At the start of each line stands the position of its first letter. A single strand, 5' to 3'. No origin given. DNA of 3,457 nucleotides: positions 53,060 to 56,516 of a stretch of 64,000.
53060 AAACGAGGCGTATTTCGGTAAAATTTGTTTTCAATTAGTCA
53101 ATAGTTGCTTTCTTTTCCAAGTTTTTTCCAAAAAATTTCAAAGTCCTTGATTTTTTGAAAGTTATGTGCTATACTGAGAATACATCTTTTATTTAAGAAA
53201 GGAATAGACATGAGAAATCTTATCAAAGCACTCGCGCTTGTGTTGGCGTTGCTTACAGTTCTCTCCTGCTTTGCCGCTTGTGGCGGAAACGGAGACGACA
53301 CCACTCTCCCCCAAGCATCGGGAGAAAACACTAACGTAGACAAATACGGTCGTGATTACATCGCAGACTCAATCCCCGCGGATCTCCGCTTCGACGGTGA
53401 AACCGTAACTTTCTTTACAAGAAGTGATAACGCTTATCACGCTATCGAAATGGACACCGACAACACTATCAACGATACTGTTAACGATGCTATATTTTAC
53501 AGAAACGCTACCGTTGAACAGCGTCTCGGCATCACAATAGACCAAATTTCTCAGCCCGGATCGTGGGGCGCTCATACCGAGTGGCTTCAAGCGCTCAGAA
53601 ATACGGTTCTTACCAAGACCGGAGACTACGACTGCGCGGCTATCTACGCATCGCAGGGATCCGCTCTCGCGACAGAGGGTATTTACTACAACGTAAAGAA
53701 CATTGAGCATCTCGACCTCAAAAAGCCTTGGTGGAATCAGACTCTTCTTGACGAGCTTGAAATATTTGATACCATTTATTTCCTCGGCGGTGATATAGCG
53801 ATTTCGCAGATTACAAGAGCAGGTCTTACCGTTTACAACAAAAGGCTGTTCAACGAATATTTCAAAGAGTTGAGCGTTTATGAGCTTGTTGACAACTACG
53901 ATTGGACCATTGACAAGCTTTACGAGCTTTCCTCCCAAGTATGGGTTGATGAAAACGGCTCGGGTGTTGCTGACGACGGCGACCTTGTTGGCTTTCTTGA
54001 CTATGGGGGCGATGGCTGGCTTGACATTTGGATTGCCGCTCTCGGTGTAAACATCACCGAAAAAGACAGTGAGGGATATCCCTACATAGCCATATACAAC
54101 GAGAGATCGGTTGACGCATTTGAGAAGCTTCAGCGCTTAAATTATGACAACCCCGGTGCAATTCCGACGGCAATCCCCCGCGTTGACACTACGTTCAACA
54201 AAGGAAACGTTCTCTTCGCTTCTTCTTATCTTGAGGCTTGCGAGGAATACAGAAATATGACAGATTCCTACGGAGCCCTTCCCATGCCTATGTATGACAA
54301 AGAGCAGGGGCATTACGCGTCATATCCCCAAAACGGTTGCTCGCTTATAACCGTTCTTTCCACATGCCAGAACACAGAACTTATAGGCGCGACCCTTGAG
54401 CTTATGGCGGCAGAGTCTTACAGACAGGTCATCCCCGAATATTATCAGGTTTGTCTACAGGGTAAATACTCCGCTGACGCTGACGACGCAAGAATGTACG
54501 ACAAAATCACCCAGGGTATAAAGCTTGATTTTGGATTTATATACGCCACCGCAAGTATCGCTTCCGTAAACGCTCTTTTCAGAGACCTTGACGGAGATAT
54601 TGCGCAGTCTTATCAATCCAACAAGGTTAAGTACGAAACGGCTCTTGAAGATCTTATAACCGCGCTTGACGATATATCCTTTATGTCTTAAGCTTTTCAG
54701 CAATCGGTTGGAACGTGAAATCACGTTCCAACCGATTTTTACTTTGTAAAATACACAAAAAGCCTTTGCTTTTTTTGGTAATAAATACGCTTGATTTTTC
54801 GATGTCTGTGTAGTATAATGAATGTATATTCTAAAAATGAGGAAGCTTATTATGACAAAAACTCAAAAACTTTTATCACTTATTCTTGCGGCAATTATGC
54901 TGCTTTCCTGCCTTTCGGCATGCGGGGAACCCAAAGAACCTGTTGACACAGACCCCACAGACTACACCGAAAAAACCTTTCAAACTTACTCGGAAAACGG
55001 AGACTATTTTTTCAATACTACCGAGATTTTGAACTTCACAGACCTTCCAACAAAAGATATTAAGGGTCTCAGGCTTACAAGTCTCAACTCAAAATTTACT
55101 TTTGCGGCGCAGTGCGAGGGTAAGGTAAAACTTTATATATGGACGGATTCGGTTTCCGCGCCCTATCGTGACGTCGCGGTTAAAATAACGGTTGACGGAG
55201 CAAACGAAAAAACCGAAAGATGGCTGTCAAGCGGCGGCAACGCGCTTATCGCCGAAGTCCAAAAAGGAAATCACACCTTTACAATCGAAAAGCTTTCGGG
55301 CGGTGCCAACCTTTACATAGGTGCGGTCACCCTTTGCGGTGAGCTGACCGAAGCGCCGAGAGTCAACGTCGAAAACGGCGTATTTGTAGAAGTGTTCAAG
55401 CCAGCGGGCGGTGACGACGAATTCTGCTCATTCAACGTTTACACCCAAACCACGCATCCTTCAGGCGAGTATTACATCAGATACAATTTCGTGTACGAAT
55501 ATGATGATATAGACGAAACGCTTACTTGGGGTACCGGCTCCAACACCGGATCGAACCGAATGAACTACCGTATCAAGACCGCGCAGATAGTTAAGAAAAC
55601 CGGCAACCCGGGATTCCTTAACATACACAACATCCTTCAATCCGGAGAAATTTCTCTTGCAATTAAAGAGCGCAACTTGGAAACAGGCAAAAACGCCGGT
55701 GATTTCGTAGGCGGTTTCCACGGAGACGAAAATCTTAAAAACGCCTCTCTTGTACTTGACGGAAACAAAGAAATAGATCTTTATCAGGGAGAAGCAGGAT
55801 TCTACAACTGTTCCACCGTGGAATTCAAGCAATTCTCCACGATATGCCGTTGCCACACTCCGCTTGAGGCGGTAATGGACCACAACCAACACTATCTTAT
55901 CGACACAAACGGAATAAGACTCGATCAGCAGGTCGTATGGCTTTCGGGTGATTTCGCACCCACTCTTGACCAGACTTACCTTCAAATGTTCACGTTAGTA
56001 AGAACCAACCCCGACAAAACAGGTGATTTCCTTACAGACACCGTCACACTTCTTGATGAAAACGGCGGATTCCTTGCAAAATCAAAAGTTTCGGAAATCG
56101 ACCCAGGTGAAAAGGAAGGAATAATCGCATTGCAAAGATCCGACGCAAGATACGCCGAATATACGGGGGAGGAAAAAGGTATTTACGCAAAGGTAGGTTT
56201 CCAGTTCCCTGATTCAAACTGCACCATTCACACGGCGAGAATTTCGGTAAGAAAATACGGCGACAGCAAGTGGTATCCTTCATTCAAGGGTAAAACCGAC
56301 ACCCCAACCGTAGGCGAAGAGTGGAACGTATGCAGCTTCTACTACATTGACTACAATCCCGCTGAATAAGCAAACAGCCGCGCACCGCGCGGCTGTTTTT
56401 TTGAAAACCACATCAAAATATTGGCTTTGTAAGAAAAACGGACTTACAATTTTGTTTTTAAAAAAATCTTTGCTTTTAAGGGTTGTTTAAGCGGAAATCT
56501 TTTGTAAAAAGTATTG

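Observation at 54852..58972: Two paralogous uncharacterised proteins, one a surface lipoprotein with an extra CBM-like module and one cytoplasmic, flanking L-rhamnose isomerase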

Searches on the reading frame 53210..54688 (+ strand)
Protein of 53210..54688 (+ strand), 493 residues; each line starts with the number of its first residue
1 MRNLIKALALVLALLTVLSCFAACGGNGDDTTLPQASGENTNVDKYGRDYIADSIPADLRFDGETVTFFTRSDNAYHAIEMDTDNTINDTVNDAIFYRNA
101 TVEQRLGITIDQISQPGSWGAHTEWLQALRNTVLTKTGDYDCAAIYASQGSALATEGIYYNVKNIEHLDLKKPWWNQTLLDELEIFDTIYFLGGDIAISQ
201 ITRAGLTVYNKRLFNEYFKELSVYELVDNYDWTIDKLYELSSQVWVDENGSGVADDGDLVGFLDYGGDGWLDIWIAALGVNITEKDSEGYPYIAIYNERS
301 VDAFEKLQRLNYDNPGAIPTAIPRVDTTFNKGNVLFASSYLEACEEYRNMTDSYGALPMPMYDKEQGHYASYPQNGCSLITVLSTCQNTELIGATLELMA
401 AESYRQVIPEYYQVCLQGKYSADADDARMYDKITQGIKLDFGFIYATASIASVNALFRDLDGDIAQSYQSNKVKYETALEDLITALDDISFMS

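Call 4: search_protein_families(library=pfam, proteins=[window:53210-54688:+], max_evalue=1)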
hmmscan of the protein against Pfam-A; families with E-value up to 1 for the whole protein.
window:53210-54688:+ (493 aa): 0 families
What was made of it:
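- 53210..54691 (+): 493-aa lipoprotein, a divergent ABC solute-binding protein. It is the first gene of the conserved SBP-A-rhaA module. It has no Pfam hit itself (call 4).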

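Call 5: search_protein_families(library=ncbifam, proteins=[window:53210-54688:+], max_evalue=1)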
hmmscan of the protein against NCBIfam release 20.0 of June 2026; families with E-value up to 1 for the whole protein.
window:53210-54688:+ (493 aa): 1 family
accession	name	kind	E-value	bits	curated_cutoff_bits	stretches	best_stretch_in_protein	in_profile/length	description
NF058595.1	invert_tail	domain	0.15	12.4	37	1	6-34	54-82/113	lipo-invert putative C-terminal anchoring domain-containing protein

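Call 65: search_solved_structures(query=window:53210-54688:+, max_evalue=10)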
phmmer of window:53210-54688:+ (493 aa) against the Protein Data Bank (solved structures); distinct sequences matched with E-value up to 10: 2.
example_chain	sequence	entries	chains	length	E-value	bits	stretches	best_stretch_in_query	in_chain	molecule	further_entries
8eas_A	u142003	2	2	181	0.19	13.6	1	221-307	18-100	Vacuolar ATPase assembly protein VMA22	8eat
6ik4_A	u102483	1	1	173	0.2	13.5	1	112-167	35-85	Elastinolytic metalloprotease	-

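Call 66: find_homologous_proteins(query=window:53210-54688:+, max_evalue=0.00001)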
Query window:53210-54688:+ (493 aa): 204 proteins with E <= 0.00001 among 8000 candidates; the best 120 are listed.
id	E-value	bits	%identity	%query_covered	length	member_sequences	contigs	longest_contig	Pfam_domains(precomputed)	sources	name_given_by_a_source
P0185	0.0e+0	1124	100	100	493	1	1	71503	-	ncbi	-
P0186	9.5e-259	877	79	97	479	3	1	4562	-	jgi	jgi:hypothetical protein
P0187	2.7e-257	872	75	100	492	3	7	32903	-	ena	-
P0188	3.6e-255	865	75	100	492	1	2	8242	PF01547.31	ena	-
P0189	3.7e-252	855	75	100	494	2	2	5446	-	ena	-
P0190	2.6e-251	853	74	100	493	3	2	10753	-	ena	-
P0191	2.6e-251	853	74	100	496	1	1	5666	-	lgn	-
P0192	6.4e-246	835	74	100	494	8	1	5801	-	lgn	-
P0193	3.8e-242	822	72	100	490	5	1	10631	PF13416.12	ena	-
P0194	3.8e-242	822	72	100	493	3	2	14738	-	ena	-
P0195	1.4e-241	820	72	100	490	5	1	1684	-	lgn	-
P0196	1.9e-239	813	71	100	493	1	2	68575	-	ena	-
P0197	5.0e-239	812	71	100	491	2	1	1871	-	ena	-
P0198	4.5e-238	809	71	100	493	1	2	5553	-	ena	-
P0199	7.2e-237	805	71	100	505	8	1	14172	-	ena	-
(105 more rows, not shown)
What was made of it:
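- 53210..54691 (+): Of 204 homologs, 3 of the 120 listed carry SBP_bac_1 or SBP_bac_8, and the family is multi-copy per genome (call 66).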

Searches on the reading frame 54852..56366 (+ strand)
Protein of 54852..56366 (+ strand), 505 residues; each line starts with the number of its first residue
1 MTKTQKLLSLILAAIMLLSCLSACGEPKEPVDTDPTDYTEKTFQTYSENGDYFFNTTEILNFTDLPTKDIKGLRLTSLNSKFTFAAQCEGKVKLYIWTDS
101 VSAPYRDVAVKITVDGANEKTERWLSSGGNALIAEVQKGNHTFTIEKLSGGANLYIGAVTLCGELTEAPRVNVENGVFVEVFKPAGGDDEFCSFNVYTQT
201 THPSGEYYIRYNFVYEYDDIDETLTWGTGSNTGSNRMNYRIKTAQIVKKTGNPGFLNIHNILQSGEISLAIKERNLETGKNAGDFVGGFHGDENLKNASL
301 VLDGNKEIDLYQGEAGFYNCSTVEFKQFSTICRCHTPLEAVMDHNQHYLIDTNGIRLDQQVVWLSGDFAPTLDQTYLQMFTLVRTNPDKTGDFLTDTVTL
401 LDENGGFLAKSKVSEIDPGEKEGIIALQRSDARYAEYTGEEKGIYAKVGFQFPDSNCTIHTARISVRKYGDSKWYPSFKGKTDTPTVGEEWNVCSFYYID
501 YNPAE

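Call 4: search_protein_families(library=pfam, proteins=[window:54852-56366:+], max_evalue=1)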
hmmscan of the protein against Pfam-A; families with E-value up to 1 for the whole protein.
window:54852-56366:+ (505 aa): 1 family
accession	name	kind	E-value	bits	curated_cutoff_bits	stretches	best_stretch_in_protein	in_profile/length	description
PF24252.1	CdrL_M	-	0.13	13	27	1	100-122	35-57/77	CdrL-like, middle region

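Call 5: search_protein_families(library=ncbifam, proteins=[window:54852-56366:+], max_evalue=1)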
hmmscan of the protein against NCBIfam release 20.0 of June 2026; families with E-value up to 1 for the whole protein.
window:54852-56366:+ (505 aa): 0 families

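Call 9: search_solved_structures(query=window:54852-56366:+, max_evalue=10)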
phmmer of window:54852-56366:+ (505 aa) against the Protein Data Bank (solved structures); distinct sequences matched with E-value up to 10: 4.
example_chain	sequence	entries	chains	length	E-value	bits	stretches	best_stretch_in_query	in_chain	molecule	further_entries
4ols_A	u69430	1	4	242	0.26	13.2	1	197-248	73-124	Endolysin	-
6zzy_5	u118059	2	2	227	0.48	12.3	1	61-106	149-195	Chlorophyll a-b binding protein, chloroplastic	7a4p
6zzx_5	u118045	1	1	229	0.49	12.3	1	61-106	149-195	Chlorophyll a-b binding protein, chloroplastic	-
3mti_A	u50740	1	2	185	1.6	10.6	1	292-341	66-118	rRNA methylase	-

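Call 48: predict_structure(alignment_id=A2)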
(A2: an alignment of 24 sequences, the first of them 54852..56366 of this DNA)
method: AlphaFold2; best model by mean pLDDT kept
length: 505 residues; sequences in the alignment: 24
mean_pLDDT: 89.5   pTM: 0.84
mean pLDDT of the five models: 89.5, 89.1, 84.7, 84.3, 81.9
residues with pLDDT >= 90: 350; 70-90: 120; 50-70: 26; < 50: 9
segments of 3 or more residues with pLDDT < 50: 27-32
pLDDT, mean of each block of 10 residues (from residue 1): 78 84 51 68 84 82 72 89 95 90 72 90 81 94 92 90 89 90 87 97 94 95 94 91 95 92 80 94 93 96 95 95 97 96 96 94 96 91 88 93 94 94 95 95 94 90 94 94 93 94 85
secondary structure, 60 per line:
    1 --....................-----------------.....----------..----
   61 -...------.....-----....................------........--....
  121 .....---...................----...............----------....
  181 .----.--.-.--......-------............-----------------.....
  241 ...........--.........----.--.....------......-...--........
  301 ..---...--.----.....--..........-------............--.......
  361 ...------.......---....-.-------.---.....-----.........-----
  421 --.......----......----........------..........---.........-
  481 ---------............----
elements in order: H3-22 E40-44 E62-64 E71-75 E81-100 E107-114 E117-125 E129-147 E152-166 E177-181 E194-199 E207-218 E236-251 E254-262 E270-274 E281-286 E293-302 E306-308 E316-320 E323-332 E340-351 E354-363 E370-376 E380-383 E397-401 E407-412 E423-429 E434-439 E444-451 E458-467 E471-479 E490-501

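Call 52: fold_search(model_id=the predicted structure, library=pdb)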
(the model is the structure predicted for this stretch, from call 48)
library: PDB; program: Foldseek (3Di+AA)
matches with E <= 10: 1088; with E <= 0.001: 26
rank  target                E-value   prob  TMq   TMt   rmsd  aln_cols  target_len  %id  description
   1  3dym_A                8.0e-06  1.00  0.30  0.16  18.2       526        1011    9  E. coli (lacZ) beta-galactosidase (H418E) (released 2008-10-28)
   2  5xqo_B                1.6e-05  1.00  0.35  0.22  11.7       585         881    9  Crystal structure of a PL 26 exo-rhamnogalacturonan lyase from Penicillium chrysogenum complexed with tetrameric subst (released 2018-03-21)
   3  5xq3_B                1.9e-05  1.00  0.34  0.21  12.4       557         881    9  Crystal structure of a PL 26 exo-rhamnogalacturonan lyase from Penicillium chrysogenum (released 2018-03-21)
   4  9y45_A                2.4e-05  1.00  0.28  0.15  18.6       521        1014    7  His-tagged beta galactosidase (LacZ) on a Ni-NTA lipid monolayer grid (released 2025-11-26)
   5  9ju0_AAA              3.3e-05  1.00  0.25  0.15  18.6       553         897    9  C-terminally truncated dextran dextrinase bound with acarbose (released 2025-09-03)
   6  5xqo_A                3.6e-05  1.00  0.34  0.21  12.4       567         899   10  Crystal structure of a PL 26 exo-rhamnogalacturonan lyase from Penicillium chrysogenum complexed with tetrameric subst (released 2018-03-21)
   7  5xqg_G                4.8e-05  1.00  0.34  0.21  12.5       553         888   10  Crystal structure of a PL 26 exo-rhamnogalacturonan lyase from Penicillium chrysogenum complexed with unsaturated gala (released 2018-03-21)
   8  5xqj_G                5.3e-05  1.00  0.33  0.21  13.2       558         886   11  Crystal structure of a PL 26 exo-rhamnogalacturonan lyase from Penicillium chrysogenum complexed with unsaturated gala (released 2018-04-04)
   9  9ju0_BBB              5.8e-05  1.00  0.25  0.15  18.6       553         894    9  C-terminally truncated dextran dextrinase bound with acarbose (released 2025-09-03)
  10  9ju0_CCC              6.1e-05  1.00  0.25  0.15  18.5       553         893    9  C-terminally truncated dextran dextrinase bound with acarbose (released 2025-09-03)
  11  6zjq                  1.4e-04  0.99  0.25  0.14  18.4       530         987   10  Cold-adapted beta-D-galactosidase from Arthrobacter sp. 32cB mutant E517Q in complex with galactose (released 2020-08-05)
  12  6zjs                  1.8e-04  0.99  0.25  0.14  17.9       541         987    8  Cold-adapted beta-D-galactosidase from Arthrobacter sp. 32cB mutant E441Q in complex with galactose (released 2020-08-05)
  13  9vql_A                2.2e-04  0.84  0.17  0.11  21.7       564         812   10  Cryo-EM structure of the dimeric Elapor1 mutant (released 2025-07-23)
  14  3ecq_A                2.3e-04  0.98  0.25  0.11  20.9       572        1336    7  Endo-alpha-N-acetylgalactosaminidase from Streptococcus pneumoniae: SeMet structure (released 2008-09-09)
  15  6zjv                  2.5e-04  1.00  0.28  0.16  17.4       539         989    9  Cold-adapted beta-D-galactosidase from Arthrobacter sp. 32cB mutant D207A (released 2020-08-05)
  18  2waa                  4.4e-04  1.00  0.22  0.33   3.0       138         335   10  Structure of a family two carbohydrate esterase from Cellvibrio japonicus (released 2009-03-24)
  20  1snz_B                6.2e-04  1.00  0.28  0.38  13.8       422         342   10  Crystal structure of apo human galactose mutarotase (released 2004-03-30)
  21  3os7_A                6.8e-04  1.00  0.29  0.40  10.7       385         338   10  Crystal structure of a galactose mutarotase-like protein (CA_C0697) from CLOSTRIDIUM ACETOBUTYLICUM at 1.80 A resoluti (released 2010-10-13)
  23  7ay3                  7.1e-04  1.00  0.19  0.63   4.6       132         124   16  Crystal structure of the CBM36-1 domain of a multidomain xylanase from the hindgut metagenome of Trinervitermes trinervo (released 2020-11-18)
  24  1snz_A                8.2e-04  1.00  0.32  0.43  11.8       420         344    9  Crystal structure of apo human galactose mutarotase (released 2004-03-30)
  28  3imh_A                1.2e-03  0.99  0.27  0.38  13.2       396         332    6  CRYSTAL STRUCTURE OF GALACTOSE 1-EPIMERASE FROM Lactobacillus acidophilus NCFM (released 2009-08-18)
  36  4dev_D                2.1e-03  1.00  0.19  0.25   6.0       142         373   11  An Acetyl Xylan Esterase (Est2A) from the Rumen Bacterium Butyrivibrio proteoclasticus. (released 2013-02-13)
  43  8x8h_A                2.8e-03  1.00  0.16  0.45   8.8       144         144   12  A carbohydrate binding domain of a putative pectate lyase (released 2024-12-04)
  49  1w0n                  4.1e-03  1.00  0.17  0.56   6.0       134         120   11  Structure of uncomplexed Carbohydrate Binding Domain CBM36 (released 2004-10-27)
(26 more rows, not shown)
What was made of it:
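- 54963..55355 (+): N-terminal beta jelly-roll module of A, resembling the CE2 N-terminal domain and CBM36. Foldseek matches 2waa (rmsd 3.0 A over 138 columns), 7ay3 (TMt 0.63), 1w0n, 8x8h and 4dev (call 52).
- On Carbohydrate-binding module resembling CBM6/35/36 or CE2_N (A's N-terminal module only): 2waa rmsd 3.0 A over 138 columns; 7ay3 TMt 0.63; 1w0n TMt 0.56; 8x8h TMt 0.45 (call 52).
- Closest known: Carbohydrate esterase family 2 architecture. Same: A's N-terminal module superposes on the CE2 N-terminal jelly roll (rmsd 3.0 A) and on CBM36 (TMt 0.56-0.63) (call 52).
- Checked: A's extra N-terminal module (about residues 38-168, 54963-55355) is modelled as a beta jelly roll and matches the CE2 N-terminal domain (2waa, rmsd 3.0 A over 138 columns) and CBM36 (7ay3, TMt 0.63) (calls 48, 52).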

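Call 56: search_protein_families(library=phrogs, proteins=[window:54852-56366:+], max_evalue=0.01)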
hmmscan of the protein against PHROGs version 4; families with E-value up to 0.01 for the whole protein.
window:54852-56366:+ (505 aa): 0 families
